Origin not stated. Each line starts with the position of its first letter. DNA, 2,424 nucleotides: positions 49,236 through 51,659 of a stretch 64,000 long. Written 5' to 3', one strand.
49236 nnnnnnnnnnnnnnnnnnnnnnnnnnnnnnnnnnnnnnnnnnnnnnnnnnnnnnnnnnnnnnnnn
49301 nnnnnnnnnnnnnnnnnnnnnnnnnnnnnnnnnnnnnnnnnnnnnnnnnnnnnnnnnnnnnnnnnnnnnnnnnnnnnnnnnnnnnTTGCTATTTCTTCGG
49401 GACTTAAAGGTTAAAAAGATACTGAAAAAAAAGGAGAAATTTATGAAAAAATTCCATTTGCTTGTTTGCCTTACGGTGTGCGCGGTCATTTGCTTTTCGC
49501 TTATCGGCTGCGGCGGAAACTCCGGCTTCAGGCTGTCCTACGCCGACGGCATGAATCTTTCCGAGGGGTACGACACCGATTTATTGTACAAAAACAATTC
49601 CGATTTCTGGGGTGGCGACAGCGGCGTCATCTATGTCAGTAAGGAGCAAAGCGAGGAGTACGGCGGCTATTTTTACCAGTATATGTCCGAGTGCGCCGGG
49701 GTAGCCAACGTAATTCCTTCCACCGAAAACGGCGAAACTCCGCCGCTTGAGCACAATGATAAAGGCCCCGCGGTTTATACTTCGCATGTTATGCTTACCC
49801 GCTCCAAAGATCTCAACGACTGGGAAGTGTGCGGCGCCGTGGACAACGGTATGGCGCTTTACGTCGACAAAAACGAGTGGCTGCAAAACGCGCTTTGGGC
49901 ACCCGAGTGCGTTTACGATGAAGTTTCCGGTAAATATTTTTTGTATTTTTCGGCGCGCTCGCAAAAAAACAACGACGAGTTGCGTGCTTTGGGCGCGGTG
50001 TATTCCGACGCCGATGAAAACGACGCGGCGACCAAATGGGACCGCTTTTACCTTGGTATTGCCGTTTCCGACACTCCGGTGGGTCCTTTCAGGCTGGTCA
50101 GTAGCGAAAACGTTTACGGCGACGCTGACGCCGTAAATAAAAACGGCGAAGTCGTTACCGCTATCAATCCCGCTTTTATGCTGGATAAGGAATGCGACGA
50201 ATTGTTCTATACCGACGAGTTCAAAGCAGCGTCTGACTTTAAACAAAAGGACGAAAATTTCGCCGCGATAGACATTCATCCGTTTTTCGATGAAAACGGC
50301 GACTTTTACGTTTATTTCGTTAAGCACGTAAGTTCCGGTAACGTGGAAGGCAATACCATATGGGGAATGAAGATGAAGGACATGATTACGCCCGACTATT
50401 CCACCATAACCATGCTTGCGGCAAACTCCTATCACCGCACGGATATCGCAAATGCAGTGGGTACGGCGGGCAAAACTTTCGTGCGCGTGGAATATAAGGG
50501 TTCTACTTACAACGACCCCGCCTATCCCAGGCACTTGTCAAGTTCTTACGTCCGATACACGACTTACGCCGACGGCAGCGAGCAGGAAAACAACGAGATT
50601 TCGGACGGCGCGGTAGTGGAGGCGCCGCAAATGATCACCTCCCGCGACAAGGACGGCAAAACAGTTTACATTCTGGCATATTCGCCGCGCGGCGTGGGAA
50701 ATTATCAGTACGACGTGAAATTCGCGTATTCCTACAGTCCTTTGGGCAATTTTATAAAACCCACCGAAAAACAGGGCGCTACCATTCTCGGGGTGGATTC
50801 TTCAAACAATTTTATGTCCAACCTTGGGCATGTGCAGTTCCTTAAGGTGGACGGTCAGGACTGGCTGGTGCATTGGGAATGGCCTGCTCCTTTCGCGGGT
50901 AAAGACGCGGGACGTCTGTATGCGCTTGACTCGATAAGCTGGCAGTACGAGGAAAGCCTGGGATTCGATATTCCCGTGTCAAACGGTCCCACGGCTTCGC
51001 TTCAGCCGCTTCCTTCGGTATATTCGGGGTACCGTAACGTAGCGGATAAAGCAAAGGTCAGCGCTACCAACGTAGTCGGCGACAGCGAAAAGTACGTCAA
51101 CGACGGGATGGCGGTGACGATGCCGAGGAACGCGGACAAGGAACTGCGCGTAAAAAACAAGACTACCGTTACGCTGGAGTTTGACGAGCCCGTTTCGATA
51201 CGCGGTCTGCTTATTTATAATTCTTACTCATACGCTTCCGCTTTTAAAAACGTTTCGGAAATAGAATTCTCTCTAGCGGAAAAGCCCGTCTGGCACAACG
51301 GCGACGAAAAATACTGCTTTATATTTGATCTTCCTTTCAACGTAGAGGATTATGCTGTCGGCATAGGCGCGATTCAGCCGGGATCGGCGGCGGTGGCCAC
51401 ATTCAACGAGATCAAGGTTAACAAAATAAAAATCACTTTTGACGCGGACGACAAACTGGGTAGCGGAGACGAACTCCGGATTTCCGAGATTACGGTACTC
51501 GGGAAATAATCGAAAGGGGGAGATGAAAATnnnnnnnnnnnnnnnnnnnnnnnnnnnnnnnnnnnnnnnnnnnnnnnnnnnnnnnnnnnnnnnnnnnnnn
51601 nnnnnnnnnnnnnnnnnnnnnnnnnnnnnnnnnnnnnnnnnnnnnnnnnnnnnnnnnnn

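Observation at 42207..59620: Two ~210-bp near-identical direct repeats bracket a 17-kb CAZyme/ABC transporter cassette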

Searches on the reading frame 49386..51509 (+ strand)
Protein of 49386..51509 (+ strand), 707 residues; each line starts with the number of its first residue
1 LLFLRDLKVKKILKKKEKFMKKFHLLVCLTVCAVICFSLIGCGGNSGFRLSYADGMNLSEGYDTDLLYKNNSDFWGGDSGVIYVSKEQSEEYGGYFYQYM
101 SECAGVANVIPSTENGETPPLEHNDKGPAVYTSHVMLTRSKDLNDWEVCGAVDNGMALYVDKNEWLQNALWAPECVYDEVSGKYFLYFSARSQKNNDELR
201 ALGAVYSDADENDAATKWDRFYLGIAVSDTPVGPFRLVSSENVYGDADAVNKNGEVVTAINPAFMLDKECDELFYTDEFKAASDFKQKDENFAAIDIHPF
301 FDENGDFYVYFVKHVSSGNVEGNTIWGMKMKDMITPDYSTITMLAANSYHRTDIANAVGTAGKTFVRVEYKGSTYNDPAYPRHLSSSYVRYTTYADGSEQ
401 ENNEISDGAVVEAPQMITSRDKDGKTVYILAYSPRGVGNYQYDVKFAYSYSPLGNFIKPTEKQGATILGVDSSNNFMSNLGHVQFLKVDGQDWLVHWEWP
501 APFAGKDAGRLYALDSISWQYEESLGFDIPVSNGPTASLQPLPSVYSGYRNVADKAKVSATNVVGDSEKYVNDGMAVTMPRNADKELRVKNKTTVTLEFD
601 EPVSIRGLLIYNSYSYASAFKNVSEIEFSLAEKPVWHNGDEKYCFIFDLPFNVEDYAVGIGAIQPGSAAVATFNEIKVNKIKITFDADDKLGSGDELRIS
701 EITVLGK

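Call 11: search_protein_families(library=pfam, proteins=[window:49386-51509:+])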
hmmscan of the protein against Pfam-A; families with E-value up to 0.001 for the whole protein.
window:49386-51509:+ (707 aa): 0 families

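Call 37: search_protein_families(library=pfam, proteins=[window:49386-51509:+], max_evalue=1)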
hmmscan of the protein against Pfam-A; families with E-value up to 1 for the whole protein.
window:49386-51509:+ (707 aa): 0 families

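Call 70: list_cluster_members(proteins=[window:49443-51509:+, window:51531-59399:+])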
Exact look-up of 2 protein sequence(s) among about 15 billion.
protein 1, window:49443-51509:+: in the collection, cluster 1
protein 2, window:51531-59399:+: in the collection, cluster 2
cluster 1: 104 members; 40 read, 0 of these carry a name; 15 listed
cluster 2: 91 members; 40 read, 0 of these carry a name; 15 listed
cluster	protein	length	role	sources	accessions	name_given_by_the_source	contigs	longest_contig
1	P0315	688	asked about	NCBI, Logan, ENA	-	-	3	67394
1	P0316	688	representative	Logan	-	-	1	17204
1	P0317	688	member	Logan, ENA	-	-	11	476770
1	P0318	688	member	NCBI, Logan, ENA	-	-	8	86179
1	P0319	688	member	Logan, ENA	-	-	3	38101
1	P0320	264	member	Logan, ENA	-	-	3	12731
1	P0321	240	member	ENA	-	-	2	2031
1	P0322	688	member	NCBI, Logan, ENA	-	-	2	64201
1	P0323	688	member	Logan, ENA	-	-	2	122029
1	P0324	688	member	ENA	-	-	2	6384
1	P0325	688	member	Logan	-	-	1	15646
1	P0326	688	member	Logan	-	-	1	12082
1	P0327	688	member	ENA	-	-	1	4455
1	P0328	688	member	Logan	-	-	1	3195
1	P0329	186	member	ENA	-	-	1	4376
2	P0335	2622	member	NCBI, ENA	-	-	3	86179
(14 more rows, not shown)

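Call 71: find_encoding_contigs(protein=P0335, flank=10000, max_places=6)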
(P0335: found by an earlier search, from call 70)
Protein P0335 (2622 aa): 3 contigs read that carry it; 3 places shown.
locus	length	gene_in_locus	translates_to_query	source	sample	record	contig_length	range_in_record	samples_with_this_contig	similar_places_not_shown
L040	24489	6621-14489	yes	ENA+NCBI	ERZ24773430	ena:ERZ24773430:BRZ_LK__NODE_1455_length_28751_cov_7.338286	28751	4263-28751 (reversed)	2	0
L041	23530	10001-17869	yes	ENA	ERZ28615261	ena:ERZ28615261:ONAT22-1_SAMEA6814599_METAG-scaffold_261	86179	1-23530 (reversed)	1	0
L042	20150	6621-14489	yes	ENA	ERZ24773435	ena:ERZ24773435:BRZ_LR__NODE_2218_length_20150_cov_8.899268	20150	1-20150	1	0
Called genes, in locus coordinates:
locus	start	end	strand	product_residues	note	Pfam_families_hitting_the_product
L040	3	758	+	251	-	?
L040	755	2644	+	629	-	PF01547:SBP_bac_1, PF13416:SBP_bac_8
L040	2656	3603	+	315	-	PF00528:BPD_transp_1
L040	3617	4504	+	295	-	PF00528:BPD_transp_1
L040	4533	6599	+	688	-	-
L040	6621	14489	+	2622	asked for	PF13620:CarboxypepD_reg (faint)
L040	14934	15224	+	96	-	-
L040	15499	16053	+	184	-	PF04309:G3P_antiterm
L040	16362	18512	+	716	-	PF00933:Glyco_hydro_3, PF01915:Glyco_hydro_3_C, PF14310:Fn3-like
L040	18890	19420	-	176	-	PF05683:Fumerase_C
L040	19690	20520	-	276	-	PF05681:Fumerase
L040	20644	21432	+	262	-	PF00753:Lactamase_B, PF23023:Anti-Pycsar_Apyc1 (weak), PF12706:Lactamase_B_2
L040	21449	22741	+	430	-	PF02517:Rce1-like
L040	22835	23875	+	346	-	PF02517:Rce1-like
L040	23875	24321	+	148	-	PF02590:SPOUT_MTase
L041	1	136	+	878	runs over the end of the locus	PF13306:LRR_5, PF13855:LRR_8 (faint), PF13306:LRR_5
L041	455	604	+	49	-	-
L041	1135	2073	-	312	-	-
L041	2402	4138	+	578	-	PF02837:Glyco_hydro_2_N, PF22666:Glyco_hydro_2_N2, PF00703:Glyco_hydro_2, PF02836:Glyco_hydro_2_C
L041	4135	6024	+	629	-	PF01547:SBP_bac_1, PF13416:SBP_bac_8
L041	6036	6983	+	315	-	PF00528:BPD_transp_1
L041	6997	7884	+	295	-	PF00528:BPD_transp_1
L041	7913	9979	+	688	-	-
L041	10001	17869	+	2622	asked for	PF13620:CarboxypepD_reg (faint)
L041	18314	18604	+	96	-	-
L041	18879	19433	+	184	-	PF04309:G3P_antiterm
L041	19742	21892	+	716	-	PF00933:Glyco_hydro_3, PF01915:Glyco_hydro_3_C, PF14310:Fn3-like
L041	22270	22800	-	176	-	PF05683:Fumerase_C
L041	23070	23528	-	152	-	?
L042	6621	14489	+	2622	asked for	PF13620:CarboxypepD_reg (faint)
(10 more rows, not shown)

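Call 75: list_cluster_members(proteins=[L041:19742-21892:+, L041:18879-19433:+, L041:18314-18604:+])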
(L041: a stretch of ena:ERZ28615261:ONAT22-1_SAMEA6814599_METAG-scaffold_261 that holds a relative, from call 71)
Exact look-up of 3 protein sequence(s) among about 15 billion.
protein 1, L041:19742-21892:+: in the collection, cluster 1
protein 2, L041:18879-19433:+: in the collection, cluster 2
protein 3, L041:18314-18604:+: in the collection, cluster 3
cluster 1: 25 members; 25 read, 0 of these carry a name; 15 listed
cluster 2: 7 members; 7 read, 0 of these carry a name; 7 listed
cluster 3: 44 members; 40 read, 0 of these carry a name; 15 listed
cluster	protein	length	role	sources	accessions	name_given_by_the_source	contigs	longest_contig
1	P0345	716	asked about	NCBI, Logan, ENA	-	-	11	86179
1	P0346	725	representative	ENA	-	-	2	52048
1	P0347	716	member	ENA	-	-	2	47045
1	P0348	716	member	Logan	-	-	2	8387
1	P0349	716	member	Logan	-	-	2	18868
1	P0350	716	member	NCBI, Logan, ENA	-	-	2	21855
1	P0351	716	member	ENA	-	-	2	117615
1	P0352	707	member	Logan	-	-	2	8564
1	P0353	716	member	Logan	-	-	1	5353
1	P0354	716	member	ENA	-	-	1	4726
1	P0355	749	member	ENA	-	-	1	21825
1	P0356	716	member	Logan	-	-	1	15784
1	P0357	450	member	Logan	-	-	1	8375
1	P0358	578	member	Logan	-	-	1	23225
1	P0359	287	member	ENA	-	-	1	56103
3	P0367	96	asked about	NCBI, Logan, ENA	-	-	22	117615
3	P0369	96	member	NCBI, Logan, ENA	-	-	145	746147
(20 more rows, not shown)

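Call 76: find_encoding_contigs(protein=P0369, flank=10000, max_places=10)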
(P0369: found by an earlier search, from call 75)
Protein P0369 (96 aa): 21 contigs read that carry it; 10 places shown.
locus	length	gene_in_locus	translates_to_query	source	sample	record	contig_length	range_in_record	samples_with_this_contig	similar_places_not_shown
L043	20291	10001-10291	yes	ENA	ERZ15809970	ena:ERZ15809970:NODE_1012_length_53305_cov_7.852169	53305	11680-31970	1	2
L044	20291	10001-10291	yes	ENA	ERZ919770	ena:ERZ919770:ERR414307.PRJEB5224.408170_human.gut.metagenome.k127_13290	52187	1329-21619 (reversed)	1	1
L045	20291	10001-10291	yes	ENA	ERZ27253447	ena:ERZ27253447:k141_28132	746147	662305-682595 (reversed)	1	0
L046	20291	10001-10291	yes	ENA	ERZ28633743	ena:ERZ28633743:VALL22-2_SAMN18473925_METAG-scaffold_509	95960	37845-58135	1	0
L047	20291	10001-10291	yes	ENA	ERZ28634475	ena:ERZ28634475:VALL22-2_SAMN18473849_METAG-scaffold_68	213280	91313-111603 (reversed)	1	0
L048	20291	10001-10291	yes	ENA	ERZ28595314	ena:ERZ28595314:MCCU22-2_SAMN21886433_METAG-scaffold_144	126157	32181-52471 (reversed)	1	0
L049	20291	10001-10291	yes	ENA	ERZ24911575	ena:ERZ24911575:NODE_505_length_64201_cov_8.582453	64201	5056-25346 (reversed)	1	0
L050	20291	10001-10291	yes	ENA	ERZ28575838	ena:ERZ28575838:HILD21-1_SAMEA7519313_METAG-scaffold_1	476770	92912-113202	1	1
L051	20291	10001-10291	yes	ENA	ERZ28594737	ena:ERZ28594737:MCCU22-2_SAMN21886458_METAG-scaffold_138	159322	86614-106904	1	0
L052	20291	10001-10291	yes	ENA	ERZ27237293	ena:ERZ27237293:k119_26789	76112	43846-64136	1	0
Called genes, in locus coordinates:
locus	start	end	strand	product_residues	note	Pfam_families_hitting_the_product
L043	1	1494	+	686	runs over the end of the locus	-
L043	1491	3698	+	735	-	PF18952:DUF5696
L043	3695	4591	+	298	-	PF00528:BPD_transp_1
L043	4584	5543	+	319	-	PF00528:BPD_transp_1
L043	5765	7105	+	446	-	PF10091:Glycoamylase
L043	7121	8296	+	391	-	PF10091:Glycoamylase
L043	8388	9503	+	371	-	PF02463:SMC_N (faint), PF00005:ABC_tran, PF13304:AAA_21 (faint), PF17912:OB_MalK (weak)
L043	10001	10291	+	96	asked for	-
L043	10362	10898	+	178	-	PF04309:G3P_antiterm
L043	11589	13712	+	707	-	PF00933:Glyco_hydro_3, PF01915:Glyco_hydro_3_C, PF14310:Fn3-like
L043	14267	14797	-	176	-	PF05683:Fumerase_C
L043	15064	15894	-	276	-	PF05681:Fumerase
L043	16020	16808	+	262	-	PF00753:Lactamase_B, PF23023:Anti-Pycsar_Apyc1, PF12706:Lactamase_B_2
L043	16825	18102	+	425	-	PF02517:Rce1-like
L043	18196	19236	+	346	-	PF02517:Rce1-like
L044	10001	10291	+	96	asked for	-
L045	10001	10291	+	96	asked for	-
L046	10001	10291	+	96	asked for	-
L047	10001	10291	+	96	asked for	-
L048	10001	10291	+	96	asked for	-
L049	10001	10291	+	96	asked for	-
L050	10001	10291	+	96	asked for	-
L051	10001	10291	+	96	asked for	-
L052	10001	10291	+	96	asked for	-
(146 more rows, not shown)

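Call 80: find_encoding_contigs(protein=P0367, flank=10000, max_places=10)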
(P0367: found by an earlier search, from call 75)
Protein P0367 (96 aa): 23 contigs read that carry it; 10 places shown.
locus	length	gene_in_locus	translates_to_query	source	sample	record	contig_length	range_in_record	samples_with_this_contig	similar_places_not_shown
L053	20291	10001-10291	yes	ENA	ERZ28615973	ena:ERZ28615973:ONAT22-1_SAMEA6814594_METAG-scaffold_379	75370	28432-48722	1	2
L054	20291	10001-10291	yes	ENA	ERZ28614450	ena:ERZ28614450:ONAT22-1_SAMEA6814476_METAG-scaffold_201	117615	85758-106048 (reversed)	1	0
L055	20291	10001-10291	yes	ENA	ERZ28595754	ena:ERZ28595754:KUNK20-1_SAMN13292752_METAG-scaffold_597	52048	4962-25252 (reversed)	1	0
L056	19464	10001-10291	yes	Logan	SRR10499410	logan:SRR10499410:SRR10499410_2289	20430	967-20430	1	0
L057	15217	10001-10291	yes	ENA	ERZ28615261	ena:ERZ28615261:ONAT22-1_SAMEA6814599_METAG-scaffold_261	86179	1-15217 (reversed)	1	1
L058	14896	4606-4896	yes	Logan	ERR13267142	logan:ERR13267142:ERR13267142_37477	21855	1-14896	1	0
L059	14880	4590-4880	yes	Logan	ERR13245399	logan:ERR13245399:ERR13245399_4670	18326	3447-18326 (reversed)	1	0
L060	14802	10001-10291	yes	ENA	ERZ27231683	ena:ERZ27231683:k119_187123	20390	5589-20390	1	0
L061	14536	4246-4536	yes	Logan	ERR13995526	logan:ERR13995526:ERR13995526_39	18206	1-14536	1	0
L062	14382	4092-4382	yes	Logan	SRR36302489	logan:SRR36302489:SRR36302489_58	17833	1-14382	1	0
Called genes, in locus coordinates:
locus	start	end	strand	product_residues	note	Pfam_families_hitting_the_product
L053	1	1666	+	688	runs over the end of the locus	-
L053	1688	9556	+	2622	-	PF13620:CarboxypepD_reg (faint)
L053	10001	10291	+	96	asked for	-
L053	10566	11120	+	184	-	PF04309:G3P_antiterm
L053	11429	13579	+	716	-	PF00933:Glyco_hydro_3, PF01915:Glyco_hydro_3_C, PF14310:Fn3-like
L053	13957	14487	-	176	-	PF05683:Fumerase_C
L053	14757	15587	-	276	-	PF05681:Fumerase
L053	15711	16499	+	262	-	PF00753:Lactamase_B, PF23023:Anti-Pycsar_Apyc1 (weak), PF12706:Lactamase_B_2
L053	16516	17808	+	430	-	PF02517:Rce1-like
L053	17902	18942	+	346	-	PF02517:Rce1-like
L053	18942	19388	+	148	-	PF02590:SPOUT_MTase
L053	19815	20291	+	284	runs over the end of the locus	PF00246:Peptidase_M14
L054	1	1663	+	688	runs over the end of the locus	-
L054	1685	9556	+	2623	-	PF13620:CarboxypepD_reg (faint)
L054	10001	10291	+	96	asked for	-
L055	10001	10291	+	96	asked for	-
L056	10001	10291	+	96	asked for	-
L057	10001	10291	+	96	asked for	-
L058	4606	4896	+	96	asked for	-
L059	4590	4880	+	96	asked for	-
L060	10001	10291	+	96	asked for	-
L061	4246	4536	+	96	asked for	-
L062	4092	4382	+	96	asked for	-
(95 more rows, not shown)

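Call 85: search_protein_families(library=ncbifam, proteins=[window:49443-51509:+], max_evalue=1)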
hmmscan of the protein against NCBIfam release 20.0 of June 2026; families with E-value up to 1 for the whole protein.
window:49443-51509:+ (688 aa): 0 families

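Call 86: search_protein_families(library=phrogs, proteins=[window:49443-51509:+], max_evalue=1)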
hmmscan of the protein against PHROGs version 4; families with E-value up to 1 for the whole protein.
window:49443-51509:+ (688 aa): 0 families
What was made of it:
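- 49443..51509 (+): 688-aa lipoprotein with a weak GH43-like match. No Pfam, NCBIfam or PHROG family (calls 11, 85, 86).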
